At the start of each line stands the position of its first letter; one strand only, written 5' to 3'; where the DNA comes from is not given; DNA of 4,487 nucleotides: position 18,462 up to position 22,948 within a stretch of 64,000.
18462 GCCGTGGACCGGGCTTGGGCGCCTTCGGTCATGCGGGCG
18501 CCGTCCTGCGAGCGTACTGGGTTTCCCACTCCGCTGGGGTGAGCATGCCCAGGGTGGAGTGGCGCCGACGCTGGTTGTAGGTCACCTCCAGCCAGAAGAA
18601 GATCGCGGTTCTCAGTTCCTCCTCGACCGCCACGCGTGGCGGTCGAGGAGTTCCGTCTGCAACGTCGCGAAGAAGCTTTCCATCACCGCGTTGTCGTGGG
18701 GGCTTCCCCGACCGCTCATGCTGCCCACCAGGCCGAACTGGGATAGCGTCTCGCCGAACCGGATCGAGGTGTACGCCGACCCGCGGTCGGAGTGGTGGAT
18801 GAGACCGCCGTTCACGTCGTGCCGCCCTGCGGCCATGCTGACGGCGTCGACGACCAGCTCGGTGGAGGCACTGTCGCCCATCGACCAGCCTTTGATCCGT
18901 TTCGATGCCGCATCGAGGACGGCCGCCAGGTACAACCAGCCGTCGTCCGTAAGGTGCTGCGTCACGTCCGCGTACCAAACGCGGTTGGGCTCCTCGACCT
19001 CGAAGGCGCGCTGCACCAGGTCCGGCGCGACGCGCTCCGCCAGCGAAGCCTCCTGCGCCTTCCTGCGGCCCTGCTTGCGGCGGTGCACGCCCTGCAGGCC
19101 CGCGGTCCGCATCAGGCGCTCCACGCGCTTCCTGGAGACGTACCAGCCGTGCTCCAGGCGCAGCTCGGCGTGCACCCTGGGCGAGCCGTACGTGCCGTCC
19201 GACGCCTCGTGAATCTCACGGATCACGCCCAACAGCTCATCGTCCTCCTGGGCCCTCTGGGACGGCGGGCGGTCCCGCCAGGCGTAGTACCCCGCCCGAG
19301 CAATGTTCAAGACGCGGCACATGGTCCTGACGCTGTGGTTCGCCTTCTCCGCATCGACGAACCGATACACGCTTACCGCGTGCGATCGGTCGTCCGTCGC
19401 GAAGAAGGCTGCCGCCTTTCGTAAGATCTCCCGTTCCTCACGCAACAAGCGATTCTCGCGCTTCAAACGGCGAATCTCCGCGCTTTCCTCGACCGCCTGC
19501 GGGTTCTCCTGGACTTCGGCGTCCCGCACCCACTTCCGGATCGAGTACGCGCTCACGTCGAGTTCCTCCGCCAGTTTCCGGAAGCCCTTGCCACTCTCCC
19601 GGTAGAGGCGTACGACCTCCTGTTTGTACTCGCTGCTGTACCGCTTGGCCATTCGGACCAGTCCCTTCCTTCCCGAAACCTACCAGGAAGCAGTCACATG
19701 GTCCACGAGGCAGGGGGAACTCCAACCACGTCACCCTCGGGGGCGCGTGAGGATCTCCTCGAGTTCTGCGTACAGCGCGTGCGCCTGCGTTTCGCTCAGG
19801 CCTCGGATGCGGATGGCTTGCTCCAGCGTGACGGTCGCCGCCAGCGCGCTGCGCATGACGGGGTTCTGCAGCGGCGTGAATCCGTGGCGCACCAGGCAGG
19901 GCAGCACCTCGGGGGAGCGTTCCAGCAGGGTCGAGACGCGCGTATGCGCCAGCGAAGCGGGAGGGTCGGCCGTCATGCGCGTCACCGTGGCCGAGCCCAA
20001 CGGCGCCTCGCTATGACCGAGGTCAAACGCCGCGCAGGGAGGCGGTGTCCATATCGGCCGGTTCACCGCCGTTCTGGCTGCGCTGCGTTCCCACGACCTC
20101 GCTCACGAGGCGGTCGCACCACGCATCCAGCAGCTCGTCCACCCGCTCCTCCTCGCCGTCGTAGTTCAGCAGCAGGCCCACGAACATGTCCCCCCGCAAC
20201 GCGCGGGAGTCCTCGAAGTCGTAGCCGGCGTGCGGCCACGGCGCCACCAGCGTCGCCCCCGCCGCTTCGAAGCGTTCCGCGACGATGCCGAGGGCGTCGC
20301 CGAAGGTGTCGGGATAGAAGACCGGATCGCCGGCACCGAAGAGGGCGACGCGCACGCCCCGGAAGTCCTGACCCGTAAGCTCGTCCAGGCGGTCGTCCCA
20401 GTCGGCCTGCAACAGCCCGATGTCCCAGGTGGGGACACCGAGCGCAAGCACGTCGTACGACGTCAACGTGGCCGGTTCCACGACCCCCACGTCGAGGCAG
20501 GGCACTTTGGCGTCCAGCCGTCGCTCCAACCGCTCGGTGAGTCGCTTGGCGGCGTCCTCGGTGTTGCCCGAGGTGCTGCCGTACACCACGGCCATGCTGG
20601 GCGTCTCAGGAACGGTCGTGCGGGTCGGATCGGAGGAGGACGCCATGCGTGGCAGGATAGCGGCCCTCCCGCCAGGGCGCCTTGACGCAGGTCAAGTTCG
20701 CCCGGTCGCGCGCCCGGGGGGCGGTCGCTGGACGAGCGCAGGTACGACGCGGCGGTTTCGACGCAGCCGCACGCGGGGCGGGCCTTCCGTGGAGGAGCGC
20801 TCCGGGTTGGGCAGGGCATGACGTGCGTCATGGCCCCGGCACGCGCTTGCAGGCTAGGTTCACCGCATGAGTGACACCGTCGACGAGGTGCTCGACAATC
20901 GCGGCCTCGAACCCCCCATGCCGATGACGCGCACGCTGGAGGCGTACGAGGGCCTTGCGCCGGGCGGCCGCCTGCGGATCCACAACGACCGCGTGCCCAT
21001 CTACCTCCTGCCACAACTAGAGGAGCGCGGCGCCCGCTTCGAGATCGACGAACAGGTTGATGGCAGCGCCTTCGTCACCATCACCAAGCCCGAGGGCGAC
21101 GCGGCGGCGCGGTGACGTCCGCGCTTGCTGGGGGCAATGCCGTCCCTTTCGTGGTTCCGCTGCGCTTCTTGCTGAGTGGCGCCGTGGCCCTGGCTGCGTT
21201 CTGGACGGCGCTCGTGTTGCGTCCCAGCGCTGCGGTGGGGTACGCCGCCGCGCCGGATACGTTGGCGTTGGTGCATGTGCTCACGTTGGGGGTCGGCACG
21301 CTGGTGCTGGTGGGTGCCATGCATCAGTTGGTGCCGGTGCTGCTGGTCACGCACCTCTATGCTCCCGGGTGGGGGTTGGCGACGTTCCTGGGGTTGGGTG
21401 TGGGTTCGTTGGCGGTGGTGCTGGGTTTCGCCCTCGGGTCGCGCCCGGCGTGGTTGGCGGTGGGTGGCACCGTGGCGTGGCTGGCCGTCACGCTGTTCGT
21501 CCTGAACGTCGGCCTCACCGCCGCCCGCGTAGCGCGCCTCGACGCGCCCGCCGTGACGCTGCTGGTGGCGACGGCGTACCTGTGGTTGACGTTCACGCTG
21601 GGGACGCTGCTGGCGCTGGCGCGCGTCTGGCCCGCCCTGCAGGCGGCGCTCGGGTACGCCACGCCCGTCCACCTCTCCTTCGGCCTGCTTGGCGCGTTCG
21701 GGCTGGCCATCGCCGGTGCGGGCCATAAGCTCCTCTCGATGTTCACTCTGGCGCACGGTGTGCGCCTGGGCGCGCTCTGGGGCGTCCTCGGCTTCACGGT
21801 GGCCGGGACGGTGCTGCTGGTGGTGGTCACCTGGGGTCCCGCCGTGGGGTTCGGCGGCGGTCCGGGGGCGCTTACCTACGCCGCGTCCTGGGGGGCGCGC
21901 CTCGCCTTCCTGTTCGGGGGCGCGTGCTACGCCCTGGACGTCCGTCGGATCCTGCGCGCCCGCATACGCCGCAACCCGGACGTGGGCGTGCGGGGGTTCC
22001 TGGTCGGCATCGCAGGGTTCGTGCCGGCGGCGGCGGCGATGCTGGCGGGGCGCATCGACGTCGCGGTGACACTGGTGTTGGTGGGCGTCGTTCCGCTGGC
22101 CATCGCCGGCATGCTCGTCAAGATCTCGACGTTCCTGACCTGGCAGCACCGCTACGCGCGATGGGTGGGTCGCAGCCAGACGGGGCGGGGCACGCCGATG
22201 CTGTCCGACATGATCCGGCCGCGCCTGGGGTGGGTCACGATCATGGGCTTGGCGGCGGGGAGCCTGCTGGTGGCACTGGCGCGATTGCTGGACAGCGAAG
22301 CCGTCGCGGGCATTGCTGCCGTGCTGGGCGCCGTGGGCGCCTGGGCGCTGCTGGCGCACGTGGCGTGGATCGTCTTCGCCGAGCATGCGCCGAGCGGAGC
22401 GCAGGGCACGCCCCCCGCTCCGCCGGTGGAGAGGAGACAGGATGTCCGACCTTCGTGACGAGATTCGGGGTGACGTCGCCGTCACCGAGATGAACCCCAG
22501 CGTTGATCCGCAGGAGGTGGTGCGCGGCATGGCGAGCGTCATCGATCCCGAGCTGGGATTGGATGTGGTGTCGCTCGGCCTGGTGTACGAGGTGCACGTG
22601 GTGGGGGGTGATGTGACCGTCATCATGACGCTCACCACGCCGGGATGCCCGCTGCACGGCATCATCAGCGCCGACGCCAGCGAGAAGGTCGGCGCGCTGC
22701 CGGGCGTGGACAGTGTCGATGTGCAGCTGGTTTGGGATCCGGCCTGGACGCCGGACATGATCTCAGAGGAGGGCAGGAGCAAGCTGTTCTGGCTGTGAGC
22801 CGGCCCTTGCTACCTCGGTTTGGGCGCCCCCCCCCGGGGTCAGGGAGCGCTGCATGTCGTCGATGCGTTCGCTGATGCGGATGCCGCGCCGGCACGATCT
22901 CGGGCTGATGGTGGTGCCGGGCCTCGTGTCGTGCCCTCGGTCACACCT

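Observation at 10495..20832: Three wTGAC-N4-GTCAw palindromes, each exactly 35 nt from an ATG, link three small redox-gene operons into one putative regulon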

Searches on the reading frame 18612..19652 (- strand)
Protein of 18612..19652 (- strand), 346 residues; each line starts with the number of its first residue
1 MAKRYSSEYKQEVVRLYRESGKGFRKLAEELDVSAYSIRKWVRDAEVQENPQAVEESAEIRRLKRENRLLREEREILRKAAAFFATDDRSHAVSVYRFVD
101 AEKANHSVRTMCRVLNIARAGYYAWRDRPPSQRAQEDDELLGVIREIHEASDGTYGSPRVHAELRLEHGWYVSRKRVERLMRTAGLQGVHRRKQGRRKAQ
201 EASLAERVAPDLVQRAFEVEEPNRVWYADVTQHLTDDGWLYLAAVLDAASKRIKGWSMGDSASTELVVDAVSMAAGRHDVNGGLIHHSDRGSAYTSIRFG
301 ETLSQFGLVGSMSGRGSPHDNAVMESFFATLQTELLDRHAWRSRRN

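Call 7: search_protein_families(library=pfam, proteins=[window:18612-19652:-], max_evalue=0.01)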
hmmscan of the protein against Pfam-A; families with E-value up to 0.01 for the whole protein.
window:18612-19652:- (346 aa): 6 families
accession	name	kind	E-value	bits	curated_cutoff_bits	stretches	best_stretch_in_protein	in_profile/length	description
PF13276.12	HTH_21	-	4.9e-23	81.6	28.1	1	136-194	2-60/60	HTH-like domain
PF00665.32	rve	-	3.3e-20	72.7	32.6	1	220-318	2-102/102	Integrase core domain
PF01527.26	HTH_Tnp_1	-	5.3e-13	49.4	24.1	1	3-67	5-74/75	Transposase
PF13683.12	rve_3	-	2.3e-05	24.5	26.5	1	311-343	6-38/67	Integrase core domain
PF13384.12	HTH_23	-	9.9e-05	22.5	24.6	1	8-44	5-40/50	Homeodomain-like domain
PF10668.15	Phage_terminase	-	0.0018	18.3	22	1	8-42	7-43/67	Phage terminase small subunit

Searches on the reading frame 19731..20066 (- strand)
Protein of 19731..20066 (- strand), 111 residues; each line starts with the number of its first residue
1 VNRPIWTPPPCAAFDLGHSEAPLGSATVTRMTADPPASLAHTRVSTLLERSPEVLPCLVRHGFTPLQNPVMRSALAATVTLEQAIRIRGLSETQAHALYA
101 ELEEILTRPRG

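Call 7: search_protein_families(library=pfam, proteins=[window:19731-20066:-], max_evalue=0.01)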
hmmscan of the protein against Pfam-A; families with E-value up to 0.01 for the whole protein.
window:19731-20066:- (111 aa): 1 family
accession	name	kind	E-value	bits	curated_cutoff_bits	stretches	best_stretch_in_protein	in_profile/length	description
PF08984.16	DUF1858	-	1.4e-11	44.7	32.2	1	41-90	4-53/59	Domain of unknown function (DUF1858)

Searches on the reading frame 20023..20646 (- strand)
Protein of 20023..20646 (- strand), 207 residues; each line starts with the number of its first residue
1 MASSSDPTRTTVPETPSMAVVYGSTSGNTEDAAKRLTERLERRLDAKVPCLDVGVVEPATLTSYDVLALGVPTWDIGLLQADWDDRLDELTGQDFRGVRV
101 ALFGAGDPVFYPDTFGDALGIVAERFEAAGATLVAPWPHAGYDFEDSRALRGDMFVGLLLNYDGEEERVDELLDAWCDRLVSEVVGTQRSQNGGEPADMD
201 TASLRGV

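Call 7: search_protein_families(library=pfam, proteins=[window:20023-20646:-], max_evalue=0.01)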
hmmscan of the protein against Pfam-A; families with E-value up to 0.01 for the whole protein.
window:20023-20646:- (207 aa): 1 family
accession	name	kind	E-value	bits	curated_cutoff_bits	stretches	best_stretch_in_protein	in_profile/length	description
PF00258.30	Flavodoxin_1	-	5.1e-19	69.3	25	1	20-148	1-123/143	Flavodoxin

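Call 10: find_encoding_contigs(protein=window:20023-20646:-, flank=10000, max_places=6)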
Protein window:20023-20646:- (207 aa): no gene with exactly this product is on record in the collection.

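Call 51: search_protein_families(library=ncbifam, proteins=[window:20023-20646:-], max_evalue=0.01)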
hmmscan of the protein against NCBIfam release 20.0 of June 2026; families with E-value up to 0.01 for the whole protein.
window:20023-20646:- (207 aa): 15 families
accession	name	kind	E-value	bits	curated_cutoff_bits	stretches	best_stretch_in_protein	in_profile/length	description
NF006736.0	PRK09267.1-2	equivalog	2.5e-44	150.8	202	1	17-180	3-160/161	flavodoxin FldA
TIGR01752.1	flav_long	equivalog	1.7e-41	141.6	146.75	1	18-183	2-165/167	flavodoxin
NF006739.0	PRK09267.1-5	subfamily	4.8e-41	140.3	175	1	18-182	4-165/168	flavodoxin FldA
NF006738.0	PRK09267.1-4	equivalog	1.9e-38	131.8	172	1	18-184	3-170/171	flavodoxin FldA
NF009023.0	PRK12359.1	equivalog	3.6e-34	118.2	215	1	18-184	3-168/172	flavodoxin FldB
NF006737.0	PRK09267.1-3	equivalog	6.8e-34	116.9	238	1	18-185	4-169/174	flavodoxin FldA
NF006735.0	PRK09267.1-1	equivalog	1.4e-33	116.2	315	1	19-184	5-168/176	flavodoxin FldA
TIGR01753.1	flav_short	equivalog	1.3e-19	71.1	123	1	19-135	2-115/140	flavodoxin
NF005216.0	PRK06703.1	subfamily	5.4e-17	62.2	127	1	19-135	5-118/151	flavodoxin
NF005246.0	PRK06756.1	subfamily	5.9e-11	42.5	130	1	18-134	4-118/148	flavodoxin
TIGR01754.1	flav_RNR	hypoth_equivalog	3.7e-08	33.4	163.8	1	18-133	3-117/140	putative ribonucleotide reductase-associated flavodoxin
NF006747.0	PRK09271.1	equivalog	5.7e-08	32.6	104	1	19-133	4-121/160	flavodoxin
NF004049.0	PRK05568.1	equivalog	1.8e-06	28.3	206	1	18-134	4-114/142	flavodoxin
NF005587.0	PRK07308.1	equivalog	3.1e-06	27.5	138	1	20-133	6-116/147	flavodoxin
NF045594.1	flavodox_BilS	equivalog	0.00083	19.3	155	1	19-105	2-76/160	flavodoxin family protein BilS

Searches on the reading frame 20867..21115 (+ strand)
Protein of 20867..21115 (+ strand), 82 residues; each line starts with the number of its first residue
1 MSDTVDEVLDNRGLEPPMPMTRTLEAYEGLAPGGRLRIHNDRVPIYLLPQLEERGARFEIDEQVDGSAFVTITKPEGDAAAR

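Call 7: search_protein_families(library=pfam, proteins=[window:20867-21115:+], max_evalue=0.01)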
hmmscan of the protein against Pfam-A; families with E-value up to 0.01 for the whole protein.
window:20867-21115:+ (82 aa): 2 families
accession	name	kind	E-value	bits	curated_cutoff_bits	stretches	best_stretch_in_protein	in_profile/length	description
PF10006.14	DUF2249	-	6.2e-17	61.6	29.5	1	8-74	1-70/70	Uncharacterized conserved protein (DUF2249)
PF01206.22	TusA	-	8e-06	26.1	28.6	1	8-73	2-69/70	Sulfurtransferase TusA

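Call 51: search_protein_families(library=ncbifam, proteins=[window:20867-21115:+], max_evalue=0.01)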
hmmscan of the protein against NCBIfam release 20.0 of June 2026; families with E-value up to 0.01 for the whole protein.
window:20867-21115:+ (82 aa): 0 families

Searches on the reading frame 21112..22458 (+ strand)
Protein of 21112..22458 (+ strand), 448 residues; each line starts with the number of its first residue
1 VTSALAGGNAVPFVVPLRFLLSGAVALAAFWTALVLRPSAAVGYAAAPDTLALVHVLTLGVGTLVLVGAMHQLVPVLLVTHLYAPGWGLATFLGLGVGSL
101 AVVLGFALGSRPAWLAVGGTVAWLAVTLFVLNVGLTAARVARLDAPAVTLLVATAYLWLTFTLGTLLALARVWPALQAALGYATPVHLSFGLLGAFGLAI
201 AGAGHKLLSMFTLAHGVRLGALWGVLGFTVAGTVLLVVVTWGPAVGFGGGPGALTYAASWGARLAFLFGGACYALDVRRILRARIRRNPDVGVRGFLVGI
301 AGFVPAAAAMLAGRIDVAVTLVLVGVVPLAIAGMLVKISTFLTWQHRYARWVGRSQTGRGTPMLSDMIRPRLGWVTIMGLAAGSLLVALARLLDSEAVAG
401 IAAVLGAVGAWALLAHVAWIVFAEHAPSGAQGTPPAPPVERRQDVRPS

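Call 7: search_protein_families(library=pfam, proteins=[window:21112-22458:+], max_evalue=0.01)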
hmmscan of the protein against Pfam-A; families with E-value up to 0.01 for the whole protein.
window:21112-22458:+ (448 aa): 0 families

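Call 11: find_homologous_proteins(query=window:21112-22458:+)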
Query window:21112-22458:+ (448 aa): 35 proteins with E <= 0.001 among 8000 candidates.
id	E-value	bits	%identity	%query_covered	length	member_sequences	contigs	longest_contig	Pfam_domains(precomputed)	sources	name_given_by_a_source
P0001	3.5e-264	895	100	97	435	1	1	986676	-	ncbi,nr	ncbi:MAG: hypothetical protein U5K81_11595 [Trueperaceae bacterium]|nr:hypothetical protein [Trueper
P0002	1.1e-96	343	48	99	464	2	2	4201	-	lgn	-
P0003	5.8e-96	341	48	98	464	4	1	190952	-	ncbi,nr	ncbi:MAG: hypothetical protein U5J97_02710 [Trueperaceae bacterium]|nr:hypothetical protein [Trueper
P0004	7.0e-96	340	49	96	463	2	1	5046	-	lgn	-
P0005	1.5e-95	339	47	99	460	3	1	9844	-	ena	-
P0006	1.5e-94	336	47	96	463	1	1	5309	-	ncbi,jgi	-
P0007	1.4e-92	329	57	48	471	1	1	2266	-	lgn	-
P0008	2.1e-89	319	49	95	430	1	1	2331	-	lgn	-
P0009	2.1e-87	312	47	96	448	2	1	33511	-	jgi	-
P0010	1.5e-84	303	47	97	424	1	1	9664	-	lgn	-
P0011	4.6e-84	301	46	98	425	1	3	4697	-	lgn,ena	-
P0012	8.6e-83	297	47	97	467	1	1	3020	-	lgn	-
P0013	2.1e-82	296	54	47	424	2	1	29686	-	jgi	-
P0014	6.2e-82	294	48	97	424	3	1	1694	-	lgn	-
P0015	2.0e-80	289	47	97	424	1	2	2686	-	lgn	-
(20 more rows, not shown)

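Call 12: find_encoding_contigs(protein=P0001, flank=10000, max_places=3)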
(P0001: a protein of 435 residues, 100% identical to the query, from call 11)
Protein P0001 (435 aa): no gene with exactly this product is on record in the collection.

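Call 14: find_related_loci(query=A1, collection=genome_contigs, flank=10000)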
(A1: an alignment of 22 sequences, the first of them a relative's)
Query A1 (435 aa) in genome_contigs; peptide patterns used: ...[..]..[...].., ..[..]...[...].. (x = any residue, [..] = any of these).
104 stretches matched a pattern; 24 encode a relative of the query (tblastn E <= 1e-3); 24 distinct loci.
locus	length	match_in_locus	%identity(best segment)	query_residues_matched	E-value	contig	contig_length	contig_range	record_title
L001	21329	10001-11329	48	2-425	1e-87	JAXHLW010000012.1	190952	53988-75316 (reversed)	MAG: Trueperaceae bacterium isolate Salar_de_Ascotan_soil_MAG_ASO35 contig_5935_polypolish, whole genome shotgun sequenc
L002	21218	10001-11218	46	2-423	9e-71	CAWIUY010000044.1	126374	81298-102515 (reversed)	MAG: uncultured Trueperaceae bacterium isolate MFD01721.bin.2.209 genome assembly, contig: contig_67730, whole genome sh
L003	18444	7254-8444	45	2-414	6e-61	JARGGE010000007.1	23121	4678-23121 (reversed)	MAG: Trueperaceae bacterium isolate C14-24 NODE_7_length_23121_cov_3.462897, whole genome shotgun sequence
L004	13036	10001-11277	45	2-414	9e-57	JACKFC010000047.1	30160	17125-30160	MAG: Deltaproteobacteria bacterium isolate HK-STAS-MYXO-50 HK-STAS-MYXO-50_47, whole genome shotgun sequence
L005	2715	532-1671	40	25-409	4e-35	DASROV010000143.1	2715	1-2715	MAG TPA_asm: Trueperaceae bacterium isolate SMAG_U10277 k141_367317, whole genome shotgun sequence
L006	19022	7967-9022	39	2-359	2e-35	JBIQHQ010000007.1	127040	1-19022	MAG: Deinococcaceae bacterium isolate mag.30d NODE_83_length_127040, whole genome shotgun sequence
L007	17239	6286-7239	36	27-373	3e-25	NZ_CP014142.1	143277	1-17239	Thermus parvatiensis strain RL plasmid pTP143, complete sequence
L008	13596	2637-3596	37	6-355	6e-25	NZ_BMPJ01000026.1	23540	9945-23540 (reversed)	Thermus composti strain JCM 19902 sequence26, whole genome shotgun sequence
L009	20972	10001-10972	35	2-355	1e-24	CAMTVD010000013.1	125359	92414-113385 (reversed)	MAG: uncultured Thermus sp. isolate G05_MAG_00008 genome assembly, contig: G05_MAG_00008_000000000013, whole genome shot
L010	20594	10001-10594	39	2-205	1e-20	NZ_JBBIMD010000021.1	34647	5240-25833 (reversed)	MAG: Thermus sp. isolate PGS172224_bin_224 NODE_161_length_34647_cov_12.2654, whole genome shotgun sequence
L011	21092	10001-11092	29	10-375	3e-20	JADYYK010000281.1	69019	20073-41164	MAG: Deltaproteobacteria bacterium isolate SJ525 c_000001815539, whole genome shotgun sequence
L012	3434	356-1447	30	10-375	2e-18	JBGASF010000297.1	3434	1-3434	MAG: Polyangia bacterium isolate MAG_MBR_AS.47 MBRAS-47_NODE_297_length_3434_cov_5.280906, whole genome shotgun sequence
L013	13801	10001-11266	29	10-429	3e-17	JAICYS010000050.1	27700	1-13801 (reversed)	MAG: Myxococcota bacterium isolate LS_ISSM_2_bin.42 k141_3720917_length_27700_cov_12.1290, whole genome shotgun sequence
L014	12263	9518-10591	29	10-366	1e-15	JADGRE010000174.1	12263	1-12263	MAG: Proteobacteria bacterium isolate Chersky.17_24 contig-100_1646, whole genome shotgun sequence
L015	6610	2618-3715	27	10-374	2e-15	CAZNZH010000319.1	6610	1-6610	MAG TPA_asm: uncultured Myxococcales bacterium isolate binchicken_co235_11 genome assembly, contig: NODE_25540_length_66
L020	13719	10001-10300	44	310-409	2e-11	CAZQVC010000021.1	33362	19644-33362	MAG TPA_asm: uncultured bacterium isolate SRP187154_co1_250 genome assembly, contig: NODE_1164_length_33362_cov_42.92443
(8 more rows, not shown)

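Call 51: search_protein_families(library=ncbifam, proteins=[window:21112-22458:+], max_evalue=0.01)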
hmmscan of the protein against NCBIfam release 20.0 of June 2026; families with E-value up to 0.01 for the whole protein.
window:21112-22458:+ (448 aa): 0 families

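Call 52: search_solved_structures(query=A1, max_evalue=1)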
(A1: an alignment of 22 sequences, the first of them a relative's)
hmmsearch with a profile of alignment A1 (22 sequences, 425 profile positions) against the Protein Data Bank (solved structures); distinct sequences matched with E-value up to 1: 1.
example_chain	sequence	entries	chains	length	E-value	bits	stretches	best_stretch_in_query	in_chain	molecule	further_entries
9g6b_A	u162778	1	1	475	0.0055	19.1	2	35-103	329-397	cytochrome-c oxidase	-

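Call 63: predict_structure(alignment_id=A1)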
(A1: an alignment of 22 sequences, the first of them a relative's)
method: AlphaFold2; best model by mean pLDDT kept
length: 435 residues; sequences in the alignment: 22
mean_pLDDT: 89.6   pTM: 0.87
mean pLDDT of the five models: 89.6, 89.5, 89.5, 84.0, 82.2
residues with pLDDT >= 90: 302; 70-90: 100; 50-70: 27; < 50: 6
segments of 3 or more residues with pLDDT < 50: 233-236
pLDDT, mean of each block of 10 residues (from residue 1): 84 96 92 86 90 91 91 94 95 90 95 97 94 95 97 92 89 91 93 86 90 97 89 59 89 93 92 85 92 90 91 92 93 90 77 94 97 96 97 98 97 72 57 59
secondary structure, 60 per line:
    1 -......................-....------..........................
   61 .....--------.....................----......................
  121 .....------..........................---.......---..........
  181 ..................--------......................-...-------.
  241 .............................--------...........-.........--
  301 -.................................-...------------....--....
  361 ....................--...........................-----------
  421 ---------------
elements in order: H2-23 H25-28 H35-65 H74-94 H99-125 H132-157 H161-167 H171-198 H207-228 H240-269 H278-288 H290-298 H302-334 H351-354 H357-380 H383-409

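Call 66: fold_search(model_id=the predicted structure, library=pdb)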
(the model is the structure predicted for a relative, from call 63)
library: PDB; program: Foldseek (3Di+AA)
matches with E <= 10: 198; with E <= 0.001: 10
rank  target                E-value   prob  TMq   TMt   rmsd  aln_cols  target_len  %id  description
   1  3mk7_D                4.4e-05  1.00  0.64  0.60   6.5       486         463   12  The structure of CBB3 cytochrome oxidase (released 2010-08-04)
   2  3mk7_G                5.6e-05  1.00  0.63  0.60   6.5       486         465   12  The structure of CBB3 cytochrome oxidase (released 2010-08-04)
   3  3o0r_B                8.0e-05  1.00  0.65  0.63   5.8       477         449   14  Crystal structure of nitric oxide reductase from Pseudomonas aeruginosa in complex with antibody fragment (released 2010-12-29)
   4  9g83_t                8.7e-05  1.00  0.63  0.59   6.2       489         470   10  Respiratory supercomplex CI1-CIII2-CIV2-(cbb3)1 from alphaproteobacterium (released 2026-02-04)
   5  3mk7_A                9.0e-05  1.00  0.67  0.63   5.5       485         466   12  The structure of CBB3 cytochrome oxidase (released 2010-08-04)
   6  8smr_E                1.4e-04  1.00  0.66  0.62   5.9       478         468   11  cytochrome bc1-cbb3 supercomplex from Pseudomonas aeruginosa (released 2023-10-11)
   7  6xkw_n                1.9e-04  1.00  0.55  0.51  10.8       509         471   11  R. capsulatus CIII2CIV bipartite super-complex (SC-2A) with CcoH/cy (released 2020-12-30)
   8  9g6b_A                4.7e-04  1.00  0.59  0.56   6.6       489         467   12  cbb3-2 NOH complex (released 2026-01-28)
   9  4xyd_A                6.2e-04  1.00  0.60  0.59   6.5       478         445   13  Nitric oxide reductase from Roseobacter denitrificans (RdNOR) (released 2016-05-25)
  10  9gy6_F                9.0e-04  1.00  0.57  0.47   7.0       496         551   13  Mycobacterial cytochrome bc1:aa3 with inhibitor (released 2025-04-09)
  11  4g7q_A                1.8e-03  1.00  0.54  0.44   9.8       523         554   14  Structure of Recombinant Cytochrome ba3 Oxidase mutant V236L from Thermus thermophilus (released 2013-07-24)
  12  8ugh_4A               2.6e-03  1.00  0.61  0.53   6.3       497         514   12  In-situ structure of typeA supercomplex with lipids in respiratory chain (composite) (released 2024-06-19)
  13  7qho_D                2.7e-03  1.00  0.61  0.48   6.0       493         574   14  Cytochrome bcc-aa3 supercomplex (respiratory supercomplex III2/IV2) from Corynebacterium glutamicum (as isolated) (released 2022-05-18)
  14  4gp8_A                2.7e-03  1.00  0.60  0.51   7.4       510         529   14  Structure of Recombinant Cytochrome ba3 Oxidase mutant Y133W+T231F from Thermus thermophilus (released 2013-01-16)
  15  7qhm_D                3.0e-03  1.00  0.62  0.49   6.1       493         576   14  Cytochrome bcc-aa3 supercomplex (respiratory supercomplex III2/IV2) from Corynebacterium glutamicum (stigmatellin and  (released 2022-05-18)
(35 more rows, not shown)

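Call 76: search_protein_families(library=pfam, proteins=[L011:12445-14355:+], max_evalue=0.0001)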
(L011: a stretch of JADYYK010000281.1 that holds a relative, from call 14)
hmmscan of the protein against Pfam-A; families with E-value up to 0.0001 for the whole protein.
L011:12445-14355:+ (637 aa): 0 families

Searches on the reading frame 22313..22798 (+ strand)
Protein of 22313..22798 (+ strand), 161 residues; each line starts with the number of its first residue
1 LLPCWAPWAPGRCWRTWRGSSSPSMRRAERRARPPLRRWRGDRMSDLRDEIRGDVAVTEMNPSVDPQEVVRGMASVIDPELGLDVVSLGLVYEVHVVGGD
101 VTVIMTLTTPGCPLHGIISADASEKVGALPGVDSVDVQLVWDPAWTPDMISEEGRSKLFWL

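Call 17: search_protein_families(library=pfam, proteins=[window:22313-22798:+], max_evalue=0.01)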
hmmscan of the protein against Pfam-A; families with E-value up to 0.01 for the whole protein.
window:22313-22798:+ (161 aa): 1 family
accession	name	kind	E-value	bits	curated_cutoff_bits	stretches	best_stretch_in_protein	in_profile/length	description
PF01883.24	FeS_assembly_P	-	2.1e-21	76.4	23.5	1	67-137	2-73/73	Iron-sulfur cluster assembly protein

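Call 51: search_protein_families(library=ncbifam, proteins=[window:22313-22798:+], max_evalue=0.01)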
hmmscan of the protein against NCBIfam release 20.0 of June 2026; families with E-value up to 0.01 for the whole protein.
window:22313-22798:+ (161 aa): 4 families
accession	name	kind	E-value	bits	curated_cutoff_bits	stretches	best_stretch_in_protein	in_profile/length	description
TIGR02945.1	SUF_assoc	equivalog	1.8e-25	89.2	143.4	1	67-158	4-96/99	SUF system Fe-S cluster assembly protein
TIGR03406.1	FeS_long_SufT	hypoth_equivalog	2.7e-24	85.9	202.6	1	63-155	72-169/174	putative Fe-S cluster assembly protein SufT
NF041868.1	paad_haloarch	equivalog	2.4e-23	82.6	180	1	67-158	29-120/127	1,2-phenylacetyl-CoA epoxidase subunit PaaD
TIGR02159.1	PA_CoA_Oxy4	equivalog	1.1e-14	54.9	108.15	1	77-158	2-83/146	1,2-phenylacetyl-CoA epoxidase subunit PaaD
